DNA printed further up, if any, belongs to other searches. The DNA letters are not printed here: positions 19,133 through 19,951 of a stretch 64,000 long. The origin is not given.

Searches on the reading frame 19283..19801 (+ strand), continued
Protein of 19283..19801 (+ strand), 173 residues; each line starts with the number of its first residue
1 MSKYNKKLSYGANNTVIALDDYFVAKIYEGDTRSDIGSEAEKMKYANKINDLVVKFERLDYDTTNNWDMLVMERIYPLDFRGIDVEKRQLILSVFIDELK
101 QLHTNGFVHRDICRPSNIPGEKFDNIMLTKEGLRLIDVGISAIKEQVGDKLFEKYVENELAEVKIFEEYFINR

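Call 29: search_solved_structures(query=A1, max_evalue=1, show_alignments=3)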
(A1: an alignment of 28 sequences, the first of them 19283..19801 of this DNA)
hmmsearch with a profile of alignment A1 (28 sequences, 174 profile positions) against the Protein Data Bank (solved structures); distinct sequences matched with E-value up to 1: 41.
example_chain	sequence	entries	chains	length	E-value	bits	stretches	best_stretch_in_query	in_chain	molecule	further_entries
8p5g_A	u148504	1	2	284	0.36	13.6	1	60-117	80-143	Serine/threonine-protein kinase ULK1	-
8p5h_A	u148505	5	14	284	0.36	13.6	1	60-117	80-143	Serine/threonine-protein kinase ULK1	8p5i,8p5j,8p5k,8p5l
9f32_A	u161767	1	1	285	0.36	13.6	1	60-117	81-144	Serine/threonine-protein kinase ULK1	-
6mnh_A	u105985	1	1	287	0.37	13.6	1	60-117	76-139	Serine/threonine-protein kinase ULK1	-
8sv9_A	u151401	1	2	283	0.37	13.6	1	60-117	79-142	Serine/threonine-protein kinase ULK1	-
9se8_A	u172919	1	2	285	0.38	13.5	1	60-117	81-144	Serine/threonine-protein kinase ULK1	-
4wno_A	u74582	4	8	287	0.38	13.5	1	60-117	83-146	Serine/threonine-protein kinase ULK1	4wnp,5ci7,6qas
4f99_A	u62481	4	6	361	0.4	13.5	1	87-119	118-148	Cell division cycle 7-related protein kinase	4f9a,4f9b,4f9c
6ya7_A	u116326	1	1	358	0.41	13.4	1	87-119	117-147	Cell division cycle 7-related protein kinase,Cell division cycle 7-related protein kinase,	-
6ya6_A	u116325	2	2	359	0.41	13.4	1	87-119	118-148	Cell division cycle 7-related protein kinase,Cell division cycle 7-related protein kinase,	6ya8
2jam_A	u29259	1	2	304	0.41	13.4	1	89-136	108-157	CALCIUM/CALMODULIN-DEPENDENT PROTEIN KINASE TYPE 1G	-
2b1p_A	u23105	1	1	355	0.47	13.2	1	52-120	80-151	Mitogen-activated protein kinase 10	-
2r9s_A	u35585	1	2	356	0.47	13.2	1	52-120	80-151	Mitogen-activated protein kinase 10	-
2exc_X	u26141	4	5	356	0.47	13.2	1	52-120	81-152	Mitogen-activated protein kinase 10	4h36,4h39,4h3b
3fi2_A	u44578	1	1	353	0.47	13.2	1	52-120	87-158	Mitogen-activated protein kinase 10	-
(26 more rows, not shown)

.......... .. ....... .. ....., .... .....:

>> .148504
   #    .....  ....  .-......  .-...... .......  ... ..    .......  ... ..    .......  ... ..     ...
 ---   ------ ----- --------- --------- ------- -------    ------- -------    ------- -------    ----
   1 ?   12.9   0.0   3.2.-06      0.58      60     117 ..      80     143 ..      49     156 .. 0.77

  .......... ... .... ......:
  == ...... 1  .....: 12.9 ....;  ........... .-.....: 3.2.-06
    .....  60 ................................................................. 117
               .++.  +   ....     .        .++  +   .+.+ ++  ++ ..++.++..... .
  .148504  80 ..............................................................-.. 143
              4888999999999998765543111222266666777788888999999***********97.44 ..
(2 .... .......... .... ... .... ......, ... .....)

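Call 31: list_cluster_members(proteins=[P0231, P0234, P0243, P0249, P0253, P0259, P0267, P0296, P0310, P0326])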
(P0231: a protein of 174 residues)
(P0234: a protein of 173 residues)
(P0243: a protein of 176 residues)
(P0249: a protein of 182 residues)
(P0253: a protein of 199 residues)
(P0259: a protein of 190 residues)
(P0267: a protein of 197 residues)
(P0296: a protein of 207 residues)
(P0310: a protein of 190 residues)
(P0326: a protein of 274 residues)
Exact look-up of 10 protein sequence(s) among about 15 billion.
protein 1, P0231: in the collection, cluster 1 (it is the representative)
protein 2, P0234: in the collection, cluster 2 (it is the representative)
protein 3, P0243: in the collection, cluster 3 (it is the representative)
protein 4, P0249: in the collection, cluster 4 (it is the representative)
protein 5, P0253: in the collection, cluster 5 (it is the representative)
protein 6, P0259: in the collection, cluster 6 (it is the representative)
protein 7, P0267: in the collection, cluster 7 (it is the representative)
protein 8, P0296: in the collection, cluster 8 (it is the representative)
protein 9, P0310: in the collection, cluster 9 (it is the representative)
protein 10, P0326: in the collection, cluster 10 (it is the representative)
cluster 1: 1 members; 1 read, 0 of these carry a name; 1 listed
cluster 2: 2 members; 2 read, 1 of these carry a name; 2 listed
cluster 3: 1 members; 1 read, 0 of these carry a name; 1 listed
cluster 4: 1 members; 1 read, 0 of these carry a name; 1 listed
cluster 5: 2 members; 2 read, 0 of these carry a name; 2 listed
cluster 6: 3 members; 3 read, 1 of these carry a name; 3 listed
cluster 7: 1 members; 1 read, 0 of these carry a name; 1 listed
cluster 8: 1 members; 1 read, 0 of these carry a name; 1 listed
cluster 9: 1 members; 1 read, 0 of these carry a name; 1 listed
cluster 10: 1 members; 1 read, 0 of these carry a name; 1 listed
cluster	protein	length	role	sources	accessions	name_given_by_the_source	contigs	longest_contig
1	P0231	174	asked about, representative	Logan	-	-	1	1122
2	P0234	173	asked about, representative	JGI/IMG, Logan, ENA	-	-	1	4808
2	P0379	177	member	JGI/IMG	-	tRNA A-37 threonylcarbamoyl transferase component Bud32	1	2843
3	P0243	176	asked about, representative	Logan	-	-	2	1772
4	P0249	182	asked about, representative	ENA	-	-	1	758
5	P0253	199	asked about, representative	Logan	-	-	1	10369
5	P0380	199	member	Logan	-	-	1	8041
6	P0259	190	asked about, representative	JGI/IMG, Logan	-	-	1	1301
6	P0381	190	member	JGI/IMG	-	serine/threonine protein kinase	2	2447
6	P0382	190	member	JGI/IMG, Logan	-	-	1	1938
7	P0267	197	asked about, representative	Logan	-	-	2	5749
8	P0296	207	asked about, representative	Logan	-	-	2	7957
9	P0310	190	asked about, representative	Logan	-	-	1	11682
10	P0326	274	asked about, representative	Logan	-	-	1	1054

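Call 32: find_encoding_contigs(protein=P0253, flank=5000, max_places=2)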
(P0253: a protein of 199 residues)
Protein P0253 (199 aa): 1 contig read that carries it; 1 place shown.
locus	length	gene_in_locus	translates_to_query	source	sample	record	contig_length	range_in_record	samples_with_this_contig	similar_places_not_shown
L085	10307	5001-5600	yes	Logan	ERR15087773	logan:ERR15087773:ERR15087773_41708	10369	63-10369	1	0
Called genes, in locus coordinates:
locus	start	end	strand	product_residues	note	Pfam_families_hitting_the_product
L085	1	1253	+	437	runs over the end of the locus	?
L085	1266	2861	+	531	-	PF00089:Trypsin, PF13365:Trypsin_2, PF16697:Yop-YscD_cpl, PF17913:FHA_2 (faint), PF00498:FHA, PF16697:Yop-YscD_cpl, PF00498:FHA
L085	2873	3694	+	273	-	-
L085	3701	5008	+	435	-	PF00092:VWA, PF16697:Yop-YscD_cpl (weak), PF00498:FHA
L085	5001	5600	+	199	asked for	-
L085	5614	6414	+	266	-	PF00561:Abhydrolase_1 (faint), PF12146:Hydrolase_4 (weak)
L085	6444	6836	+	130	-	-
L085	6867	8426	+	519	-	PF00069:Pkinase, PF07714:PK_Tyr_Ser-Thr, PF01556:DnaJ_C (faint), PF07603:Lcl_C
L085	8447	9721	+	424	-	PF00481:PP2C (weak), PF13672:PP2C_2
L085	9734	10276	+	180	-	-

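Call 33: find_encoding_contigs(protein=P0310, flank=5000, max_places=2)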
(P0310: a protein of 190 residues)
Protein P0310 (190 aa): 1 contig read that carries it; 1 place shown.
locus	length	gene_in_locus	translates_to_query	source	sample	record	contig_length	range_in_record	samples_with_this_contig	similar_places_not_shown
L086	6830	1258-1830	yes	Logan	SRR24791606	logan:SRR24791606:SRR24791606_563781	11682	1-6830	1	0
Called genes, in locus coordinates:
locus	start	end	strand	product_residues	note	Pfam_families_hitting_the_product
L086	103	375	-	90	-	PF05488:PAAR_motif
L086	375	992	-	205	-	-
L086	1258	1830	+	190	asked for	-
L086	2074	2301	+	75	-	-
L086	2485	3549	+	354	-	-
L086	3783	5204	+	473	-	-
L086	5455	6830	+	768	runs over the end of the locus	-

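Call 34: find_encoding_contigs(protein=P0046, flank=5000, max_places=1)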
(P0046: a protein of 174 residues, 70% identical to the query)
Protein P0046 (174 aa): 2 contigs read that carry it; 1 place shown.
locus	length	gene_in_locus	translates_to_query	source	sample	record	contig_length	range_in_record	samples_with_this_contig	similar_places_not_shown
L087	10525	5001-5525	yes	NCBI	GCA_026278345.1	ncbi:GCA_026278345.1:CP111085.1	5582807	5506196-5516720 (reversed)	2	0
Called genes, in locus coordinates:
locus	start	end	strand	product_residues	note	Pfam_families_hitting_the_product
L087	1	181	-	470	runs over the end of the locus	PF17816:PDZ_4 (faint), PF03572:Peptidase_S41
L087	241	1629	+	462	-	PF01566:Nramp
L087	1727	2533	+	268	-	-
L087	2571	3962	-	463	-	PF05139:Erythro_esteras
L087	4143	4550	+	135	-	PF20432:Xre-like-HTH, PF09722:Xre_MbcA_ParS_C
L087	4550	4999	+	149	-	PF08808:RES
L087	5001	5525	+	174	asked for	-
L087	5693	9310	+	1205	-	PF02811:PHP, PF07733:DNA_pol3_alpha, PF17657:DNA_pol3_finger, PF14579:HHH_6, PF01336:tRNA_anti-codon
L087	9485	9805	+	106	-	PF00085:Thioredoxin, PF13098:Thioredoxin_2, PF13905:Thioredoxin_8 (faint)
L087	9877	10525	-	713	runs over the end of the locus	PF05970:PIF1, PF13245:AAA_19, PF13604:AAA_30, PF13538:UvrD_C_2 (weak), PF00570:HRDC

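Call 35: find_encoding_contigs(protein=P0052, flank=5000, max_places=1)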
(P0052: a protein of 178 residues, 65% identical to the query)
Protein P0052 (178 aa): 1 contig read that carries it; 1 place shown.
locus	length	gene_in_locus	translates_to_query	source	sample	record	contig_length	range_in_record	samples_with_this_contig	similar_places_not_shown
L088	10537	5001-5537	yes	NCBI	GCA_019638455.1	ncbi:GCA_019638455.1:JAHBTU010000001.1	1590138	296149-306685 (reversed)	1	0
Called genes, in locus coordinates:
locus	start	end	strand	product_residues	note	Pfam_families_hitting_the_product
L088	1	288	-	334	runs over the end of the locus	PF00762:Ferrochelatase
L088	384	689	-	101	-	-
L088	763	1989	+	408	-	PF00211:Guanylate_cyc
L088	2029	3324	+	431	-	PF01546:Peptidase_M20, PF07687:M20_dimer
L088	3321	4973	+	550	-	PF14716:HHH_8, PF14520:HHH_5 (faint), PF02811:PHP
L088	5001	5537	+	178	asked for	-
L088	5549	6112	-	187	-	-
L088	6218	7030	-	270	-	PF00215:OMPdecase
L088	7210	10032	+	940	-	PF13620:CarboxypepD_reg, PF13715:CarbopepD_reg_2, PF14905:OMP_b-brl_3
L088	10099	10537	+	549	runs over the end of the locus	PF00082:Peptidase_S8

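Call 36: find_encoding_contigs(protein=P0004, flank=5000, max_places=1)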
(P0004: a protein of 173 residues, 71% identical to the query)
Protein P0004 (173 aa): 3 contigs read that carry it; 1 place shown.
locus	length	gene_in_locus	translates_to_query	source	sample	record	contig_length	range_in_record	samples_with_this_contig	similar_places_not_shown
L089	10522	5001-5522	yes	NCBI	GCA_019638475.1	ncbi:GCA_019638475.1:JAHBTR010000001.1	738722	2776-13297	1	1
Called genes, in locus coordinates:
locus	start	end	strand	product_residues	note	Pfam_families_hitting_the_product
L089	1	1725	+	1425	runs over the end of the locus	PF13229:Beta_helix (weak), PF19081:Ig_7, PF18962:Por_Secre_tail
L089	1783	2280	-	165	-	PF13404:HTH_AsnC-type, PF13412:HTH_24, PF01037:AsnC_trans_reg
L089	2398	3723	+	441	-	PF05221:AdoHcyase, PF00670:AdoHcyase_NAD, PF02826:2-Hacid_dh_C, PF07991:KARI_N (weak)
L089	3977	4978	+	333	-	PF13310:Virulence_RhuM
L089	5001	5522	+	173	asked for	-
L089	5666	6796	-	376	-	PF00144:Beta-lactamase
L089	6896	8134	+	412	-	PF00389:2-Hacid_dh, PF02826:2-Hacid_dh_C, PF03446:NAD_binding_2, PF22629:ACT_AHAS_ss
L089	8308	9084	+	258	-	PF00072:Response_reg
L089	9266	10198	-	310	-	PF08331:QueG_DUF1730, PF00037:Fer4 (faint), PF12838:Fer4_7 (faint), PF13484:Fer4_16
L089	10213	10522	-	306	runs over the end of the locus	PF02016:Peptidase_S66, PF17676:Peptidase_S66C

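Call 37: find_encoding_contigs(protein=P0002, flank=6000, max_places=3)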
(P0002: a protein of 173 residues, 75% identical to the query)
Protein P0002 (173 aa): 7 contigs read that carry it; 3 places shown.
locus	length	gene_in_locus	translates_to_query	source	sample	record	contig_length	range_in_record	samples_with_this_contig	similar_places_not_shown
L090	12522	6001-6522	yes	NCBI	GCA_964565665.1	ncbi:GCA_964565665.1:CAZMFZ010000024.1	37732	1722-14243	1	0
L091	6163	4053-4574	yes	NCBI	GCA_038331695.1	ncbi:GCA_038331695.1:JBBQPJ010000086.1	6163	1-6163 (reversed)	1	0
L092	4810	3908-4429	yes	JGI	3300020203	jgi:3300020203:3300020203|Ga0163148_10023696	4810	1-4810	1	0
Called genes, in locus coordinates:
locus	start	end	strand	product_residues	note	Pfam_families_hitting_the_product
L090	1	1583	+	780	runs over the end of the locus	PF01839:FG-GAP (faint), PF13517:FG-GAP_3 (weak), PF18962:Por_Secre_tail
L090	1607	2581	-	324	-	PF01551:Peptidase_M23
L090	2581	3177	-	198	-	PF05685:Uma2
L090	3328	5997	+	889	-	PF01411:tRNA-synt_2c, PF07973:tRNA_SAD, PF02272:DHHA1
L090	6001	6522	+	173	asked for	-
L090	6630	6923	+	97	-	PF01909:NTP_transf_2, PF18765:Polbeta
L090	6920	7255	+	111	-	PF01934:HepT-like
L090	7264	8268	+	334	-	PF01073:3Beta_HSD, PF01370:Epimerase, PF02719:Polysacc_synt_2, PF04321:RmlD_sub_bind, PF05368:NmrA, PF16363:GDP_Man_Dehyd, PF07993:NAD_binding_4 (weak)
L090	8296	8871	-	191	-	PF20221:DUF6580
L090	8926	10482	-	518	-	PF13520:AA_permease_2, PF00324:AA_permease, PF13906:AA_permease_C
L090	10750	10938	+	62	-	-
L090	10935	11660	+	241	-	-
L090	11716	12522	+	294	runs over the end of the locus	PF02401:LYTB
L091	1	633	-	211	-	?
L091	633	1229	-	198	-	PF05685:Uma2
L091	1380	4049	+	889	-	PF01411:tRNA-synt_2c, PF07973:tRNA_SAD, PF02272:DHHA1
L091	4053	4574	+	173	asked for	-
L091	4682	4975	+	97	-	PF01909:NTP_transf_2, PF18765:Polbeta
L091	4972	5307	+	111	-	PF01934:HepT-like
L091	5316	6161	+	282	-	?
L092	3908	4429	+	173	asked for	-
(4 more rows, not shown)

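Call 38: find_encoding_contigs(protein=P0003, flank=4000, max_places=1)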
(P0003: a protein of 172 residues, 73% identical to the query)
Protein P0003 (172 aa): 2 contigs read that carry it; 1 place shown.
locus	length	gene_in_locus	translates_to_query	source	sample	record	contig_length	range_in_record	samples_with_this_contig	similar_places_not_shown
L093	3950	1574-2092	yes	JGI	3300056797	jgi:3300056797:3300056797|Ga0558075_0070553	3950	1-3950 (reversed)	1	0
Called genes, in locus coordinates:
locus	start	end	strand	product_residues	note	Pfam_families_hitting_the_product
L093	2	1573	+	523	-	?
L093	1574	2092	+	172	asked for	-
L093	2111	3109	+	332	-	PF01073:3Beta_HSD, PF01370:Epimerase, PF02719:Polysacc_synt_2, PF04321:RmlD_sub_bind, PF05368:NmrA, PF13460:NAD_binding_10 (weak), PF16363:GDP_Man_Dehyd, PF07993:NAD_binding_4 (weak)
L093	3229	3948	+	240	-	?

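Call 45: find_related_loci(query=A1, collection=viral_contigs, flank=5000)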
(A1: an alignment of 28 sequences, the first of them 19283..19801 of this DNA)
Query A1 (173 aa) in viral_contigs; peptide patterns used: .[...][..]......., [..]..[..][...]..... (x = any residue, [..] = any of these).
52 stretches matched a pattern; 1 encode a relative of the query (tblastn E <= 1e-3); 1 distinct loci.
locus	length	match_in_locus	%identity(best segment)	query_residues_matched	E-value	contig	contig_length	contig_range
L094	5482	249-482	61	3-81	1e-27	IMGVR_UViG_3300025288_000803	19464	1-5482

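Call 47: find_related_loci(query=A1, collection=metagenome_contigs, flank=5000)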
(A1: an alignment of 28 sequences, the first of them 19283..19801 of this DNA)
Query A1 (173 aa) in metagenome_contigs; peptide patterns used: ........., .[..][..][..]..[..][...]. (x = any residue, [..] = any of these).
332 stretches matched a pattern; 246 encode a relative of the query (tblastn E <= 1e-3); the best 80 are kept; 80 distinct loci.
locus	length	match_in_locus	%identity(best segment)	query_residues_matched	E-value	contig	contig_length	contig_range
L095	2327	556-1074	75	1-173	6e-91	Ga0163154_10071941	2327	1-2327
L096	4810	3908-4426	75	1-173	4e-88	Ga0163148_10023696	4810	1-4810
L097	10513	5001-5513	71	3-173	9e-81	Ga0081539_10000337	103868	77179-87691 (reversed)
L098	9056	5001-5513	70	3-173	7e-79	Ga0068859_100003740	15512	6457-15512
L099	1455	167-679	69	3-173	7e-83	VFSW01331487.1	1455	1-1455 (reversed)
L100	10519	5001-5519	68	1-173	2e-77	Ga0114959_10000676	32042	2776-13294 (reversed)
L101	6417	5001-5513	68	3-173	9e-77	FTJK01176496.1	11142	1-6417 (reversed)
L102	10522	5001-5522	68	1-173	2e-76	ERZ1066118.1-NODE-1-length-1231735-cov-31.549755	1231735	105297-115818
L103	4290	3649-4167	66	1-173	5e-76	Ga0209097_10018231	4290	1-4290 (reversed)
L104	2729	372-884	68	3-173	1e-76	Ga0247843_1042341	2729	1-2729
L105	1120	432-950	63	1-173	3e-81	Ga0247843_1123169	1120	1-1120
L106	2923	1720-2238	64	1-173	2e-76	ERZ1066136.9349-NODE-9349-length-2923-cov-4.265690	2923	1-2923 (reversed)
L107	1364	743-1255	64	3-173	8e-80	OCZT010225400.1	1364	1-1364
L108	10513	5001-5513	65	3-173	2e-75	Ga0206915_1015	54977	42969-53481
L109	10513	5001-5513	65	3-173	2e-75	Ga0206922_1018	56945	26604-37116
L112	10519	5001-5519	66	1-173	2e-74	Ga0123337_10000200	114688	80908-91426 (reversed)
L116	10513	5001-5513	68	3-173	1e-72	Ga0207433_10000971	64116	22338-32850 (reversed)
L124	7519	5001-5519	65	1-173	1e-71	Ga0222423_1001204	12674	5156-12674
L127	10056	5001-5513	66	3-173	3e-71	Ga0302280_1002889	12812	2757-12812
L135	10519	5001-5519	61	1-173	6e-71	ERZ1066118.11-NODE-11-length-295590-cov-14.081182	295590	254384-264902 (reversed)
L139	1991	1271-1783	63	3-173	4e-73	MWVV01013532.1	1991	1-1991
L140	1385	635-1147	60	3-173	9e-75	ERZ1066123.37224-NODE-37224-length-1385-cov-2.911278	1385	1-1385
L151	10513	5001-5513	64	3-173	9e-70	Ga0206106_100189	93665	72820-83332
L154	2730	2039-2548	64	3-173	4e-70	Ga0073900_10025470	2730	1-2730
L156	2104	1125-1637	63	3-173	5e-71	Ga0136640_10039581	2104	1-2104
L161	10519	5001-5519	64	1-173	4e-69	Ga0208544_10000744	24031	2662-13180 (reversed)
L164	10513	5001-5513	60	3-173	8e-66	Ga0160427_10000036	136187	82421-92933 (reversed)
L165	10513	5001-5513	64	3-173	5e-69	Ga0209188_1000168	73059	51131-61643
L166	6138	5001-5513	62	3-173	2e-68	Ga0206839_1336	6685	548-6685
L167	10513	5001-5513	63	3-173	1e-68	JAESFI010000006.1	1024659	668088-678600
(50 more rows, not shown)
